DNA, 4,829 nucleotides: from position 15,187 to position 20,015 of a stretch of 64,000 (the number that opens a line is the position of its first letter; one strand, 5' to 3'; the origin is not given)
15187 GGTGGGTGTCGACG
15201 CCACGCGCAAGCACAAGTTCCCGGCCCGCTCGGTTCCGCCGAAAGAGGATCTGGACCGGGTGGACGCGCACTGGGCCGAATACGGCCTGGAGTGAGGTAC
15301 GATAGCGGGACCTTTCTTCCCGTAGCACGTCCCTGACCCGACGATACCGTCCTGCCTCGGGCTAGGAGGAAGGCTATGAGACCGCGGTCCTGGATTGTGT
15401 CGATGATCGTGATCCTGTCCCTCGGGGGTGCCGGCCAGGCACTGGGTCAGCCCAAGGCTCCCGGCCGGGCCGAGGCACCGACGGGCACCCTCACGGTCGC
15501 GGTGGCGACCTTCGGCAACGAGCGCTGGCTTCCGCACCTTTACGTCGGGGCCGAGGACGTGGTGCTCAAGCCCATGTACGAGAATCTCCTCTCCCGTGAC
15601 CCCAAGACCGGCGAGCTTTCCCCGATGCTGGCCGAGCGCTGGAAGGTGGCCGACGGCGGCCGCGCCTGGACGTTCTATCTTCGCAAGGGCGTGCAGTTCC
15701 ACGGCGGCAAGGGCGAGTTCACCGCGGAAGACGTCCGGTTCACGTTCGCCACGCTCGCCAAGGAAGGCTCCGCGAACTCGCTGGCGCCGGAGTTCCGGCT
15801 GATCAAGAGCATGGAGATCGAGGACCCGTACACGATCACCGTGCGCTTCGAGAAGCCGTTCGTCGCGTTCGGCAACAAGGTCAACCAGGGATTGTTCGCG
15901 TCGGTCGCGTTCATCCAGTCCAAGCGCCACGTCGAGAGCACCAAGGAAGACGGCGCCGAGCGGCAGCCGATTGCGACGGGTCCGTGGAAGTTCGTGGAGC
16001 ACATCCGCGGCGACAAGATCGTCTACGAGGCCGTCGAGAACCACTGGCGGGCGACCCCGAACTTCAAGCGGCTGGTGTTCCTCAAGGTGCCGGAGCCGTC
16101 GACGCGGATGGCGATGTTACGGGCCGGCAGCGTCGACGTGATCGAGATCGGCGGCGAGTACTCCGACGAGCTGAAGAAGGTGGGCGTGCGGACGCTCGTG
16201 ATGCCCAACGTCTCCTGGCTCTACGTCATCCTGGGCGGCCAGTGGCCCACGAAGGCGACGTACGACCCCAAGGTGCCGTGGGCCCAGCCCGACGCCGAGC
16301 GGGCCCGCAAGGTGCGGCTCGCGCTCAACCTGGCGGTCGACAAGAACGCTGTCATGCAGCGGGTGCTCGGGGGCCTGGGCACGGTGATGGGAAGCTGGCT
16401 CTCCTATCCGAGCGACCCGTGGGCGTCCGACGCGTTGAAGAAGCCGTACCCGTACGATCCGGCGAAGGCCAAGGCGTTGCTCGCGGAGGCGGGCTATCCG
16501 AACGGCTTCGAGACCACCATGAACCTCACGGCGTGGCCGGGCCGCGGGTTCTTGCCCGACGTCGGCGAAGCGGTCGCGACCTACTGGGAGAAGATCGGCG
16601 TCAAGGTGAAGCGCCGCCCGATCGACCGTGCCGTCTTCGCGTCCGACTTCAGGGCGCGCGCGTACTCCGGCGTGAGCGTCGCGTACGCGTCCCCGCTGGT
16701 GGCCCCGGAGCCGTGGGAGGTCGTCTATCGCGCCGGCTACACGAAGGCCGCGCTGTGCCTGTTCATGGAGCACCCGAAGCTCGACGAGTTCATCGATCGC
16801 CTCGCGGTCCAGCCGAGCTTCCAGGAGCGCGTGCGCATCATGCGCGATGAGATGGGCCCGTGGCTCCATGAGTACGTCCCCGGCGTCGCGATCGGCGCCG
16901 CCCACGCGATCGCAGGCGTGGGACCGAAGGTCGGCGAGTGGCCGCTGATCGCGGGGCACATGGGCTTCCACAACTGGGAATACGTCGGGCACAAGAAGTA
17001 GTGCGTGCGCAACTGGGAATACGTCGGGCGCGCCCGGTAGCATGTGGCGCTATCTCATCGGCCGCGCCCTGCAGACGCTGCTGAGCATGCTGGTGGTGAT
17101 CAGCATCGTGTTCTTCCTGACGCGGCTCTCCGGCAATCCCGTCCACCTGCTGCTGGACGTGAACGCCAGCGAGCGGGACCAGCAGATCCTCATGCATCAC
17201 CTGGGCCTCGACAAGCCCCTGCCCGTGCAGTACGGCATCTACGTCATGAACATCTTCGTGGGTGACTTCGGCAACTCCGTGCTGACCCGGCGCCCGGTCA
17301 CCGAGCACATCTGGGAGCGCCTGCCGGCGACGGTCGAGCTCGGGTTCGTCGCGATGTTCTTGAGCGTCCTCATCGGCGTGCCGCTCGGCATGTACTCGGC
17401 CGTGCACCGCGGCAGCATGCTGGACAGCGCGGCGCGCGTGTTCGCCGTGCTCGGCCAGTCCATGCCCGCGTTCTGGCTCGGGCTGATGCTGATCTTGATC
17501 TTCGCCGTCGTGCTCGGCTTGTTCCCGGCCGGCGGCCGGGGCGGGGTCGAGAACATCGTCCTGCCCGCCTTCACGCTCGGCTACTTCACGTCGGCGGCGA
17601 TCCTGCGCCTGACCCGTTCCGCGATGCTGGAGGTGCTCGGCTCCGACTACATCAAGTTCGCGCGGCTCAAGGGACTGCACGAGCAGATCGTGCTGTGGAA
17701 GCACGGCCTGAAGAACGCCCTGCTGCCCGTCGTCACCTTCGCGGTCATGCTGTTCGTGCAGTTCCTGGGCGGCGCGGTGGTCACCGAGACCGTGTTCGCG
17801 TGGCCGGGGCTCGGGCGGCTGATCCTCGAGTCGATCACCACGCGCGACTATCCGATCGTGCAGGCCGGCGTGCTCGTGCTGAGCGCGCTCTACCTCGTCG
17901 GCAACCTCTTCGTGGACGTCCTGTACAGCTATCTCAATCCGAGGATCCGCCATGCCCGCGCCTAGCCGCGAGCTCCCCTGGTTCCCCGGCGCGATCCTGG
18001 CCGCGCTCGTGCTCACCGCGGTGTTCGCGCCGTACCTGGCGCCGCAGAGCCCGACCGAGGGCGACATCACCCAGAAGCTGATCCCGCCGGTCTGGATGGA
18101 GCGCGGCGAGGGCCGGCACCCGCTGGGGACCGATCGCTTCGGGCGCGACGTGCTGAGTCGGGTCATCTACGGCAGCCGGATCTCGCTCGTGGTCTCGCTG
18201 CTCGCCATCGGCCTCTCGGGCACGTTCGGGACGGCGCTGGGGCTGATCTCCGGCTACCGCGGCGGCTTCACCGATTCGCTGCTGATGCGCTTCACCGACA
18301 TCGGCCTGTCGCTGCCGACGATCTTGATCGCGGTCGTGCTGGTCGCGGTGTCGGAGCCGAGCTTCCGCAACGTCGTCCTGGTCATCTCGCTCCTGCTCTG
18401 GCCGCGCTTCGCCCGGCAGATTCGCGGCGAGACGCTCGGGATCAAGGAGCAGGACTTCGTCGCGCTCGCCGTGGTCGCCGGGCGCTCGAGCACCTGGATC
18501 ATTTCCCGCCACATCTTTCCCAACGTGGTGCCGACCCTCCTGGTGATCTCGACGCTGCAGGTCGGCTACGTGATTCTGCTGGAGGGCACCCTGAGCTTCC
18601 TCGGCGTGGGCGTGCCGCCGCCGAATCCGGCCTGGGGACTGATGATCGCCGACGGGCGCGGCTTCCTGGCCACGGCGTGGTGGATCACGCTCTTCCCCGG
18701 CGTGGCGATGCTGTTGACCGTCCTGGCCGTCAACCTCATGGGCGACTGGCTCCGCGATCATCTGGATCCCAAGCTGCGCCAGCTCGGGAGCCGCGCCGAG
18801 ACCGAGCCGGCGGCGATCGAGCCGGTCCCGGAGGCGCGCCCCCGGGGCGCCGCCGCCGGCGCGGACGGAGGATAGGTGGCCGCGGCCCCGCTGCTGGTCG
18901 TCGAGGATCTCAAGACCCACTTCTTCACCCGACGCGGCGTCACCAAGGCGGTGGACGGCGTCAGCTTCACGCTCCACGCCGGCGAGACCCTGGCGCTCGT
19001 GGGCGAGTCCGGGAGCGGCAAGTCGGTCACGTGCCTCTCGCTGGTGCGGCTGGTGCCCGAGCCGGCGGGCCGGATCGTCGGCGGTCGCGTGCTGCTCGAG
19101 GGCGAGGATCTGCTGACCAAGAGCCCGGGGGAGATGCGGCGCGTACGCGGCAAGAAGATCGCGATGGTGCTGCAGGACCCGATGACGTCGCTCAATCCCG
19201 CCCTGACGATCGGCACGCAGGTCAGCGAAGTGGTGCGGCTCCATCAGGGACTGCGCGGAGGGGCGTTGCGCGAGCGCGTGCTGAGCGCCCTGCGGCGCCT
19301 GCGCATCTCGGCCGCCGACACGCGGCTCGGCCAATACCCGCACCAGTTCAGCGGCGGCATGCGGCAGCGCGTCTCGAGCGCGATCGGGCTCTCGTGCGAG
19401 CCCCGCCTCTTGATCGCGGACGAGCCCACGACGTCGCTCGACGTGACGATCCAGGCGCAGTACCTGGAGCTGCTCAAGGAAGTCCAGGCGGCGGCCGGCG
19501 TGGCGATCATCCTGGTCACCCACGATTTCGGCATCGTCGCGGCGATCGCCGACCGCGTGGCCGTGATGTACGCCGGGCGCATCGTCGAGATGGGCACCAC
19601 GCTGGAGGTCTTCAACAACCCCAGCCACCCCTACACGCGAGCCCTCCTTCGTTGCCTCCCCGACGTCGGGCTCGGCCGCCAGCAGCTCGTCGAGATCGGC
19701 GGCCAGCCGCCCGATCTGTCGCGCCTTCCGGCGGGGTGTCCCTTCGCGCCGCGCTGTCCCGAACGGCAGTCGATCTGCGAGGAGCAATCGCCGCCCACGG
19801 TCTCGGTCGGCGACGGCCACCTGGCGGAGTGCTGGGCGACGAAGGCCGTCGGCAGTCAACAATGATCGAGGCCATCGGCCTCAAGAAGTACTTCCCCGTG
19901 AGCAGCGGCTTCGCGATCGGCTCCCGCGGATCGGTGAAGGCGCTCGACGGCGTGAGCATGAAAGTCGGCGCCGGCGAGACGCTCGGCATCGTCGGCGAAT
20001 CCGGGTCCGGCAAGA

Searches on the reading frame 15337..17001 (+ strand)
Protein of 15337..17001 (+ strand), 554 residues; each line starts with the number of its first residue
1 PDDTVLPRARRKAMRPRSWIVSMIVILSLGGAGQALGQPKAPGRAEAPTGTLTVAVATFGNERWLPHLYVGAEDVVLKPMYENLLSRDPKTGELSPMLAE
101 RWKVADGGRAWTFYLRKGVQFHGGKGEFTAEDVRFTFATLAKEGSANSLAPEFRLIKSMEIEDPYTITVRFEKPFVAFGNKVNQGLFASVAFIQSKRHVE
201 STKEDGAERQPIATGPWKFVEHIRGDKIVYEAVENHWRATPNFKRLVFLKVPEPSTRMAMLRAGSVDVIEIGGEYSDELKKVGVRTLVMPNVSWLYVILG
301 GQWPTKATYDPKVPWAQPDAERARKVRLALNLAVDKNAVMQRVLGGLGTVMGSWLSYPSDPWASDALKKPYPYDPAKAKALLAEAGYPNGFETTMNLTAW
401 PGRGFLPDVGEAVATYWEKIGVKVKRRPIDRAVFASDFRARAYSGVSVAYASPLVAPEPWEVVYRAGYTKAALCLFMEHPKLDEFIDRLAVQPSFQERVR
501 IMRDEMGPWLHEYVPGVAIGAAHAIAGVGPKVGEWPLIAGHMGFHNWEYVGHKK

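Call 24: search_protein_families(library=pfam, proteins=[window:15337-17001:+], max_evalue=0.0001)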
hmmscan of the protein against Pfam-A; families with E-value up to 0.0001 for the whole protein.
window:15337-17001:+ (554 aa): 1 family
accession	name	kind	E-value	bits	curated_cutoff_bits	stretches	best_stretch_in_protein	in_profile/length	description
PF00496.27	SBP_bac_5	-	2.3e-70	238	32.4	1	93-441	1-337/368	Bacterial extracellular solute-binding proteins, family 5 Middle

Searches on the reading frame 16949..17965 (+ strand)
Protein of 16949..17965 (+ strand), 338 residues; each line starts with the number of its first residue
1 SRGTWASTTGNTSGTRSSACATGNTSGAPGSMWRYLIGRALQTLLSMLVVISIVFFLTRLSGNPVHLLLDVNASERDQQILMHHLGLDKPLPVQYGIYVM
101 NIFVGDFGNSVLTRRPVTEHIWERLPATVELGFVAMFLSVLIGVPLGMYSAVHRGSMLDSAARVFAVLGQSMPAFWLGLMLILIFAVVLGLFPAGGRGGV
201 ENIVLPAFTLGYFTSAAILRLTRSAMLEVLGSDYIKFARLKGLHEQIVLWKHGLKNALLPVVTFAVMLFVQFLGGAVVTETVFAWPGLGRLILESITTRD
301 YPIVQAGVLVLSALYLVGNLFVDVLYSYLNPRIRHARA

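Call 25: search_protein_families(library=pfam, proteins=[window:16949-17965:+], max_evalue=0.0001)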
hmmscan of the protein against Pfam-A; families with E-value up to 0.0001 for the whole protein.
window:16949-17965:+ (338 aa): 2 families
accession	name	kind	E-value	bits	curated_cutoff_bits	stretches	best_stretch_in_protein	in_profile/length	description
PF00528.27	BPD_transp_1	-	2.4e-42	145.2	26.4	1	143-335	1-184/184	Binding-protein-dependent transport system inner membrane component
PF19300.4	BPD_transp_1_N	-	3.6e-10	40.5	23.8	1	32-131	1-113/114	Binding-prot-dependent transport system membrane comp, N-term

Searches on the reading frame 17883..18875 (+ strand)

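Call 25: search_protein_families(library=pfam, proteins=[window:17883-18875:+], max_evalue=0.0001)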
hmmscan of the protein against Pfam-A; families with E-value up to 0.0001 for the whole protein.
window:17883-18875:+ (330 aa): 2 families
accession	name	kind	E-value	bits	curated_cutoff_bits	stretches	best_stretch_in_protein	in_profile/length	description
PF00528.27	BPD_transp_1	-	1.6e-28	100.1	26.4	1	116-300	1-184/184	Binding-protein-dependent transport system inner membrane component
PF12911.12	OppC_N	-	3.3e-05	24.1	23.9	1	36-69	20-53/53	N-terminal TM domain of oligopeptide transport permease C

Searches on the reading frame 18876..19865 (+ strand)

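Call 25: search_protein_families(library=pfam, proteins=[window:18876-19865:+], max_evalue=0.0001)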
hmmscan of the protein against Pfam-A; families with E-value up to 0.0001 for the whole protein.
window:18876-19865:+ (329 aa): 3 families
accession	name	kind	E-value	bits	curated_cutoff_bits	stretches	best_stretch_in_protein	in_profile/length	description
PF00005.33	ABC_tran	-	1.3e-27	97.5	25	1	27-186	2-137/137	ABC transporter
PF08352.17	oligo_HPY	-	1.3e-22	80.4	27.1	1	237-301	1-65/65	Oligopeptide/dipeptide transporter, C-terminal region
PF13304.12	AAA_21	-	4.1e-05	24.2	27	0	152-220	232-302/304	AAA domain, putative AbiEii toxin, Type IV TA system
